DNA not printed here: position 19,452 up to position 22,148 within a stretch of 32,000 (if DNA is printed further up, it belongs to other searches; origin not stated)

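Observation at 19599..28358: Two diverged copies of a 'beta-sandwich surface protein + HAE3/MMPL-type RND transporter' module with an embedded wHTH gene: candidate uncharacterised archaeal envelope export system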

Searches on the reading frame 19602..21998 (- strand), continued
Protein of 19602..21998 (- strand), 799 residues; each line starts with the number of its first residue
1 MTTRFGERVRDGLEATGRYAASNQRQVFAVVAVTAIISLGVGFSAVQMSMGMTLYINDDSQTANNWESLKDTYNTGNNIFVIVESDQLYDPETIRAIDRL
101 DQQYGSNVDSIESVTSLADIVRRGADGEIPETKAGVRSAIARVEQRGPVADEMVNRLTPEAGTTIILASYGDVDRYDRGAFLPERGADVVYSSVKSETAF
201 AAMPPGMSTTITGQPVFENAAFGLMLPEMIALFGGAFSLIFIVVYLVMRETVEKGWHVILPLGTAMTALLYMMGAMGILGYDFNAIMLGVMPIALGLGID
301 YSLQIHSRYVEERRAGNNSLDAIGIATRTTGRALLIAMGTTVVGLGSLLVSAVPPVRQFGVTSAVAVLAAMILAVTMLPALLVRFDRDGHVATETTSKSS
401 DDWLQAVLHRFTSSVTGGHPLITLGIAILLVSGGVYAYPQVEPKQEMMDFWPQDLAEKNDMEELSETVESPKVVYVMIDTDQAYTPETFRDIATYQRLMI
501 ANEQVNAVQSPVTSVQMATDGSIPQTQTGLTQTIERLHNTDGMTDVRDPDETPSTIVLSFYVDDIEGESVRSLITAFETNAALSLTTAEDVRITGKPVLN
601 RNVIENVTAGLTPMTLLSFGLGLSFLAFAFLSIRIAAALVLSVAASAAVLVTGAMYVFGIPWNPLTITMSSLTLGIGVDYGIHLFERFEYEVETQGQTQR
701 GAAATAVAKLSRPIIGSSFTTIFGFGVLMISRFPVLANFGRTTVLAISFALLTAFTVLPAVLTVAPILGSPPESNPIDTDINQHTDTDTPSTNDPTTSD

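Call 28: find_related_loci(query=A1, collection=genome_contigs, flank=10000)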
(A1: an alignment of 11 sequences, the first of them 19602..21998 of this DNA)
Query A1 (799 aa) in genome_contigs; peptide patterns used: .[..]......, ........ (x = any residue, [..] = any of these).
171 stretches matched a pattern; 73 encode a relative of the query (tblastn E <= 1e-3); 73 distinct loci.
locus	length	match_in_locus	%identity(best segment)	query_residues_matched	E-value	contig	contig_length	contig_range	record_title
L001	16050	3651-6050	90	1-799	0e+0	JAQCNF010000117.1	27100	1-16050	MAG: Haloquadratum sp. isolate LUM.47 k149_911768, whole genome shotgun sequence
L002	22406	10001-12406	88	1-799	0e+0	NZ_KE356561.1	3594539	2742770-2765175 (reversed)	MAG: Haloquadratum walsbyi J07HQW2 scf7180000002443, whole genome shotgun sequence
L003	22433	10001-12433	92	1-799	0e+0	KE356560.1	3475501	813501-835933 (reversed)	MAG: Haloquadratum walsbyi J07HQW1 genomic scaffold scf7180000056329, whole genome shotgun sequence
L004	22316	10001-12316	74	1-768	0e+0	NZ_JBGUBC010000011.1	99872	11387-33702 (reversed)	Halopenitus sp. H-Gu1 11, whole genome shotgun sequence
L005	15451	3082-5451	71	1-789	0e+0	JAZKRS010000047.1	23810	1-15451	MAG: Haloarculaceae archaeon isolate NA-0cm_bin.19 NODE_573_length_23810_cov_33.525447, whole genome shotgun sequence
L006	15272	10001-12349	73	1-769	0e+0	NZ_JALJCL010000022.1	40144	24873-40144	Halorientalis regularis strain TNN28 Scaffold22_1, whole genome shotgun sequence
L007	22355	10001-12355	70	1-799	0e+0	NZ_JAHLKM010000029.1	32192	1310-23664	Natronomonas aquatica strain F2-12 NODE_33_length_32192_cov_294.464207, whole genome shotgun sequence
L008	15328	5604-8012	70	1-796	0e+0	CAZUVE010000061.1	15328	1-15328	MAG TPA_asm: uncultured Halobacteriales archaeon isolate SRP185896_co2_291 genome assembly, contig: NODE_3353_length_153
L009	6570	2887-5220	66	6-794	0e+0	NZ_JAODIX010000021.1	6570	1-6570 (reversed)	Halorubrum yunnanense strain Q85 platanus_K_25_97_21, whole genome shotgun sequence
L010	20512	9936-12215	69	6-764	0e+0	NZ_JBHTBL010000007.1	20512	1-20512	Halorubrum rutilum strain CGMCC 1.12554 GCM70025291_11, whole genome shotgun sequence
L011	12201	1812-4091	69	6-764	0e+0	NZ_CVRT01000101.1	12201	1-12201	Halorubrum sp. SD626R, whole genome shotgun sequence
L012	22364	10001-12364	65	6-798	0e+0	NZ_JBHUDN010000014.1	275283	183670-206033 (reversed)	Haloplanus litoreus strain CGMCC 1.10456 platanus_K_21_77_14, whole genome shotgun sequence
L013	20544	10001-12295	66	6-772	0e+0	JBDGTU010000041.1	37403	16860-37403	MAG: Haloferacaceae archaeon isolate DAL-WCL_32_90C3R c_000000000703, whole genome shotgun sequence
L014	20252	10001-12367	64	7-796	0e+0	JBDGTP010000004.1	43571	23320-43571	MAG: Haloplanus sp. isolate DAL-WCL_32_72C3R c_000000000473, whole genome shotgun sequence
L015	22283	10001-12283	64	9-776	0e+0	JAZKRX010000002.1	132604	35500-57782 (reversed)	MAG: Haloferacaceae archaeon isolate NA-0cm_bin.23 NODE_7_length_132604_cov_12.722035, whole genome shotgun sequence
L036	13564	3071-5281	49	46-770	0e+0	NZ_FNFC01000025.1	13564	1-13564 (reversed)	Halovenus aranensis strain IBRC-M10015, whole genome shotgun sequence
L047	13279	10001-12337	42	13-764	0e+0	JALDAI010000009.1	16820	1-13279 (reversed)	MAG: Candidatus Nanoanaerosalina archaeon isolate NHA24 k141_369257_length_16820_cov_30.6511, whole genome shotgun seque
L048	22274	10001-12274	43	8-760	0e+0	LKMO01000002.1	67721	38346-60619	MAG: Nanohaloarchaea archaeon B1-Br10_U2g19 LB-BRINE-C34, whole genome shotgun sequence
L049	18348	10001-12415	43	7-799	2e-180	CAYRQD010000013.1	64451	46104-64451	MAG TPA_asm: uncultured Halobacteriales archaeon isolate SRP090399_co3_16 genome assembly, contig: NODE_68_length_64451_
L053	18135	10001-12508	42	8-761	1e-178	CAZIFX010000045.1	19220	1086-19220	MAG TPA_asm: uncultured Halobellus sp. isolate binchicken_co32_236 genome assembly, contig: NODE_4300_length_19220_cov_1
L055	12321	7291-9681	42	7-794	7e-174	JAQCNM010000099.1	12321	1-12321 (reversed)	MAG: Halovenus sp. isolate LUM.45 k149_471425, whole genome shotgun sequence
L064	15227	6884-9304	43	10-761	1e-178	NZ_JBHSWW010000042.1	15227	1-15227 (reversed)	Halorubrum tibetense strain CGMCC 1.3239 GCM70026882_91, whole genome shotgun sequence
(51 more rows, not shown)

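Call 66: predict_structure(alignment_id=A3)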
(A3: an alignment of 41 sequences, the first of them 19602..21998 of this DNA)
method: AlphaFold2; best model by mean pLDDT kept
length: 799 residues; sequences in the alignment: 41
mean_pLDDT: 79.2   pTM: 0.71
mean pLDDT of the five models: 79.2, 79.0, 77.0, 72.1, 70.2
residues with pLDDT >= 90: 153; 70-90: 500; 50-70: 94; < 50: 52
segments of 3 or more residues with pLDDT < 50: 50-54, 179-183, 392-400, 770-799
pLDDT, mean of each block of 10 residues (from residue 1): 74 92 93 92 66 49 78 78 89 92 84 84 87 92 81 80 85 59 61 84 85 60 69 81 77 71 88 88 70 78 84 86 88 85 82 75 89 91 75 42 81 88 93 87 63 70 73 87 90 92 85 85 88 80 64 84 78 89 89 82 66 78 87 87 90 89 71 81 88 85 87 81 84 83 90 93 70 37 34 34
secondary structure, 60 per line:
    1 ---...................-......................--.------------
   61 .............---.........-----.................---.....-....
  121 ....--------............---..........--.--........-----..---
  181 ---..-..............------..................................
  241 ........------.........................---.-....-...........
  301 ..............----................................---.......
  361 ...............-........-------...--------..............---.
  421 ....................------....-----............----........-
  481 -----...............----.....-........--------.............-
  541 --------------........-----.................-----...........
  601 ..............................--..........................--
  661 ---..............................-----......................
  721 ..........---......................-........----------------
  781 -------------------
elements in order (helices of 4 or more, strands of 3 or more residues): H4-22 H24-45 H61-73 E77-85 H91-107 E111-115 H117-124 H133-144 H148-157 E163-170 H187-200 E207-213 H214-248 H255-279 H285-288 H290-314 H319-350 H354-375 H377-384 H403-416 H420-440 H447-450 H456-467 E472-479 H486-500 E505-509 H511-518 H527-539 E555-562 H568-584 E590-595 H596-630 H633-658 H664-693 H699-730 H734-755 H757-764

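Call 70: fold_search(model_id=the predicted structure, library=pdb)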
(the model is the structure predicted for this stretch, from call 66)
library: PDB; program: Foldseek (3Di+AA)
matches with E <= 10: 592; with E <= 0.001: 313
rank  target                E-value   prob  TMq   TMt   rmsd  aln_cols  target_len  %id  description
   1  9gi0_B                4.9e-25  1.00  0.69  0.76   5.9       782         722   17  Truncated MmpL4 in detergent (released 2025-02-19)
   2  9syj_C                1.3e-24  1.00  0.71  0.78   5.3       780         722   17  Asymmetric hexameric MmpS4-MmpL4 complex from Mycobacterium tuberculosis with "short" coiled-coil domain (released 2026-01-28)
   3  9syj_A                1.0e-23  1.00  0.71  0.71   8.0       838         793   16  Asymmetric hexameric MmpS4-MmpL4 complex from Mycobacterium tuberculosis with "short" coiled-coil domain (released 2026-01-28)
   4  9dp6_A                2.2e-23  1.00  0.72  0.77   4.7       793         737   15  Mycolicibacterium smegmatis MmpL5-AcpM structure (released 2024-10-23)
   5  9u4t_A                2.5e-23  1.00  0.71  0.75   5.0       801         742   15  Cryo-EM map of MSMEG_3496 in complex with AcpM, size exclusion chromatography peak1 (released 2025-12-10)
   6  8zkp_A                2.6e-23  1.00  0.71  0.73   7.2       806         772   14  Cryo-EM structure of the efflux transporter MmpL5/MmpS5 from Mycobacterium tuberculosis, C3 symmetry (released 2025-05-21)
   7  9b43                  2.8e-23  1.00  0.71  0.77   5.1       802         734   15  Mycolicibacterium smegmatis MmpL4 structure (released 2024-10-02)
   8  9syj_B                4.3e-23  1.00  0.71  0.71  10.4       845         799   16  Asymmetric hexameric MmpS4-MmpL4 complex from Mycobacterium tuberculosis with "short" coiled-coil domain (released 2026-01-28)
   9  9b46                  1.1e-22  1.00  0.72  0.79   4.9       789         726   15  Mycolicibacterium smegmatis MmpL5 structure (released 2024-10-02)
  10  9u51_A                1.5e-22  1.00  0.70  0.77   5.2       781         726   14  Cryo-EM structure of Mycobacterium tuberculosis MmpL5 in complex with AcpM (released 2025-12-10)
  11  9syt_A                2.4e-22  1.00  0.70  0.66  12.6       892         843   15  Asymmetric hexameric MmpS4-MmpL4 complex from Mycobacterium tuberculosis with "long" coiled-coil domain (released 2026-01-28)
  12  9rfu_D                2.5e-22  1.00  0.70  0.75   5.5       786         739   15  M.tuberculosis MmpS5L5-acpM complex (released 2025-08-13)
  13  9mx0_A                3.1e-22  1.00  0.71  0.78   5.0       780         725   15  Cluster of bipartite complex of MmpL5-AcpM from Mycolicibacterium smegmatis (released 2025-07-30)
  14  9s2u_D                3.1e-22  1.00  0.66  0.70   6.5       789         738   15  1:1 complex of M.tuberculosis MmpL5 and M.smegmatis AcpM (released 2025-10-08)
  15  9mw0_D                3.8e-22  1.00  0.69  0.71   8.1       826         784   15  Bipartite complex of MmpL5-AcpM from Mycolicibacterium smegmatis (released 2025-07-30)
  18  6ajf                  1.0e-21  1.00  0.67  0.60   6.2       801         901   16  Crystal structure of mycolic acid transporter MmpL3 from Mycobacterium smegmatis (released 2018-12-26)
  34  5khn_B                1.3e-19  1.00  0.69  0.65  11.8       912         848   14  Crystal structures of the Burkholderia multivorans hopanoid transporter HpnN (released 2017-06-14)
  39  5khn_A                3.0e-19  1.00  0.66  0.63  11.5       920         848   14  Crystal structures of the Burkholderia multivorans hopanoid transporter HpnN (released 2017-06-14)
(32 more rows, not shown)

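Call 74: search_protein_families(library=pfam, proteins=[L036:1137-2891:+, L055:3457-5544:+, L049:6846-9131:+, L048:9381-9710:+, L053:9219-9611:+, L064:5915-6304:+, L047:7955-9892:+, L036:5416-7359:+], max_evalue=0.01)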
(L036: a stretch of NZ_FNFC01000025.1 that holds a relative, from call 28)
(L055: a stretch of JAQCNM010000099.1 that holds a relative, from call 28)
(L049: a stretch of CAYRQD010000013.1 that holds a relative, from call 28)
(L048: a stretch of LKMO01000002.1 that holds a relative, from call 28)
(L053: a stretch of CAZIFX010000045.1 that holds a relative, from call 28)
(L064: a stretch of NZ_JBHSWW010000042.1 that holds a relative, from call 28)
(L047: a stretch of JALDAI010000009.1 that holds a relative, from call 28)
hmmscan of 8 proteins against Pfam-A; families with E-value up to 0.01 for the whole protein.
L036:1137-2891:+ (584 aa): 8 families
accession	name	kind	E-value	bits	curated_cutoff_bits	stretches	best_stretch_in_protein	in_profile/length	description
PF00266.25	Aminotran_5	-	3.5e-150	500.5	21.5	1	69-440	1-371/371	Aminotransferase class-V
PF01592.21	NifU_N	-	1.7e-19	70.6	22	1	460-580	2-125/127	NifU-like N terminal domain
PF00155.27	Aminotran_1_2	-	4.3e-12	46.3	19.7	1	113-444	44-361/361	Aminotransferase class I and II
PF01041.23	DegT_DnrJ_EryC1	-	1.3e-08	34.9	19.8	1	119-252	32-153/360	DegT/DnrJ/EryC1/StrS aminotransferase family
PF01212.27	Beta_elim_lyase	-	1.1e-05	25.4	27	1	113-285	34-214/288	Beta-eliminating lyase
PF03841.19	SelA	-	0.0039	16.7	22.8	0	181-290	111-233/367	L-seryl-tRNA selenium transferase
PF01053.26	Cys_Met_Meta_PP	-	0.0049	15.9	27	1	158-251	92-180/381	Cys/Met metabolism PLP-dependent enzyme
PF22580.2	KYNU_C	-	0.008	16.6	27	0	345-439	1-85/90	Kynureninase C-terminal domain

L055:3457-5544:+ (695 aa): 5 families
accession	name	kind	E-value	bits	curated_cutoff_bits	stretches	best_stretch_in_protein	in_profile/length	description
PF07705.17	CARDB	-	3.2e-19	69.5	22.7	3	469-540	13-83/101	CARDB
PF18911.6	PKD_4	-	3.5e-13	49.8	27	1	363-444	5-80/85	PKD domain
PF00801.26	PKD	-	4.7e-13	49.4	23.5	1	374-444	12-78/80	PKD domain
PF22544.2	HYDIN_VesB_CFA65-like_Ig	-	0.00096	19.8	25.5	0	576-654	18-99/100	HYDIN/CFA65/VesB-like, Ig-like domain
PF05506.17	PLipase_C_C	-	0.0092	17.3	24.4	0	471-542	6-71/80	Bacterial phospholipase C, C-terminal domain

L049:6846-9131:+ (761 aa): 1 family
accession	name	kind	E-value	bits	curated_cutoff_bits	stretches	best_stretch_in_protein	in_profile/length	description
PF00082.27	Peptidase_S8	-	1.1e-14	54.8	21.8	1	602-707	160-259/288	Subtilase family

L048:9381-9710:+ (109 aa): 31 families (the best 25 are shown)
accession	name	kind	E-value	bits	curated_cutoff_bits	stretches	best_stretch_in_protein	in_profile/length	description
PF01022.26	HTH_5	-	5.6e-12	45.8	22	1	23-63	6-46/47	Bacterial regulatory protein, arsR family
PF01978.25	TrmB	-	2.5e-10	40.5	25.6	1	15-80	4-63/68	Sugar-specific transcriptional regulator TrmB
PF12802.13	MarR_2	-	1.5e-09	38.3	27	1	15-72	1-60/61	MarR family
PF01047.28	MarR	-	3.9e-08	33.5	24.6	1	20-72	4-57/59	MarR family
PF09339.16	HTH_IclR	-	4e-07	30.1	22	1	31-65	17-51/52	IclR helix-turn-helix domain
PF25213.1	HVO_A0261_N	-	4.4e-07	30.1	35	1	21-66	13-58/86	HVO_A0261 N-terminal domain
PF01325.25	Fe_dep_repress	-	2e-06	28.3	26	1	6-65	5-55/60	Iron dependent repressor, N-terminal DNA binding domain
PF13384.12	HTH_23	-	5.4e-06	26.5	24.6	1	23-61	9-46/50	Homeodomain-like domain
PF13412.12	HTH_24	-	6.9e-06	26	21.9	1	24-63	8-48/48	Winged helix-turn-helix DNA-binding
PF02002.24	TFIIE_alpha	-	7.1e-06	26.3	22.9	1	13-99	6-93/105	TFIIE alpha subunit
PF13551.12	HTH_29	-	2.1e-05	24.9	28.1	1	27-62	6-45/64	Winged helix-turn helix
PF25212.1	HVO_A0114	-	2.3e-05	24.6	27.6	1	16-75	19-76/84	HVO_A0114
PF13730.12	HTH_36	-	5.8e-05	23.2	25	1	27-62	13-55/55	Helix-turn-helix domain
PF08279.18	HTH_11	-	0.00011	22.5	25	1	23-60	4-43/55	HTH domain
PF13545.12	HTH_Crp_2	-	0.00017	22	27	1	31-65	21-56/70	Crp-like helix-turn-helix domain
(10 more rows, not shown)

L053:9219-9611:+ (130 aa): 15 families
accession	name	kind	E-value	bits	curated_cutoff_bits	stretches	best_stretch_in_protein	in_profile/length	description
PF01978.25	TrmB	-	5.3e-13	49.1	25.6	1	19-92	1-66/68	Sugar-specific transcriptional regulator TrmB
PF25213.1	HVO_A0261_N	-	4.1e-06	27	35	1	39-80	21-62/86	HVO_A0261 N-terminal domain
PF01022.26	HTH_5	-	6.9e-06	26.3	22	1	39-73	12-46/47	Bacterial regulatory protein, arsR family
PF13412.12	HTH_24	-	1e-05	25.4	21.9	1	29-73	5-48/48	Winged helix-turn-helix DNA-binding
PF00392.27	GntR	-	1.6e-05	24.9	27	1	37-76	18-58/64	Bacterial regulatory proteins, gntR family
PF09339.16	HTH_IclR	-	2.1e-05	24.6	22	1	36-75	12-51/52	IclR helix-turn-helix domain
PF12840.13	HTH_20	-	6.3e-05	23.3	27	1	33-74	10-50/51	Helix-turn-helix domain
PF01047.28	MarR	-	8.7e-05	22.8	24.6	1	41-76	16-51/59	MarR family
PF25212.1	HVO_A0114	-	0.00027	21.1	27.6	1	39-76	33-70/84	HVO_A0114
PF21984.2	DnaD_N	-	0.00031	21.3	27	1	40-88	33-81/101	DnaD N-terminal domain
PF13463.12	HTH_27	-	0.0013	19.4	22.2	1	40-76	16-52/68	Winged helix DNA-binding domain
PF12802.13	MarR_2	-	0.0015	19.1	27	1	24-75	2-53/61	MarR family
PF08279.18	HTH_11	-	0.0026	18.1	25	1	34-84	7-54/55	HTH domain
PF03551.20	PadR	-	0.0053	17.2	27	0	47-78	21-53/75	Transcriptional regulator PadR-like family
PF13545.12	HTH_Crp_2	-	0.0053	17.1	27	1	38-76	18-57/70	Crp-like helix-turn-helix domain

L064:5915-6304:+ (129 aa): 13 families
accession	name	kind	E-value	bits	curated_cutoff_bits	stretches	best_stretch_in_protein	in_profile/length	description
PF01022.26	HTH_5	-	3e-12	46.6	22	1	56-101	3-46/47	Bacterial regulatory protein, arsR family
PF12840.13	HTH_20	-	1.5e-07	31.7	27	1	52-102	1-50/51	Helix-turn-helix domain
PF13601.12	HTH_34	-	5.8e-06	26.8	27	1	57-118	2-62/80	Winged helix DNA-binding domain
PF01047.28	MarR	-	6.6e-05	23.2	24.6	1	56-105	4-52/59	MarR family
PF13463.12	HTH_27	-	0.00029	21.5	22.2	1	75-115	23-66/68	Winged helix DNA-binding domain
PF01978.25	TrmB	-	0.00033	20.9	25.6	1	70-114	22-65/68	Sugar-specific transcriptional regulator TrmB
PF24270.1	HTH_Cmi2_C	-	0.00093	19.9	27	0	63-106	81-124/125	Cmi2, C-terminal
PF12802.13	MarR_2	-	0.0012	19.5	27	1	71-106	21-56/61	MarR family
PF00392.27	GntR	-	0.0014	18.7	27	1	60-104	13-58/64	Bacterial regulatory proteins, gntR family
PF14394.12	DUF4423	-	0.0015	18.8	30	1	60-113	26-79/165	Domain of unknown function (DUF4423)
PF24034.1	DUF7343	-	0.004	17.4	27.6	0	73-107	21-55/62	Domain of unknown function (DUF7343)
PF25213.1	HVO_A0261_N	-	0.0045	17.3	35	0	70-119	24-69/86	HVO_A0261 N-terminal domain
PF09339.16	HTH_IclR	-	0.0072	16.5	22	0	60-103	8-51/52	IclR helix-turn-helix domain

L047:7955-9892:+ (645 aa): 0 families

L036:5416-7359:+ (647 aa): 5 families
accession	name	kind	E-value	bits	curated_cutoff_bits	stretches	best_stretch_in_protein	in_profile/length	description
PF05048.19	NosD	-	8.9e-26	91.1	23.6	1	385-553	27-209/212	Periplasmic copper-binding protein (NosD)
PF13229.12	Beta_helix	-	9.6e-18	64.7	25.9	1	326-479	1-156/158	Right handed beta helix region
PF05573.18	NosL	-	5.5e-14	53.1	24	1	73-186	26-128/131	NosL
PF12708.12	Pect-lyase_RHGA_epim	-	1.7e-08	35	27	1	229-436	16-205/213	Rhamnogalacturonase A/epimerase, pectate lyase-like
PF07602.17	DUF1565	-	2.1e-05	24.4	20.3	1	233-426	17-207/257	Protein of unknown function (DUF1565)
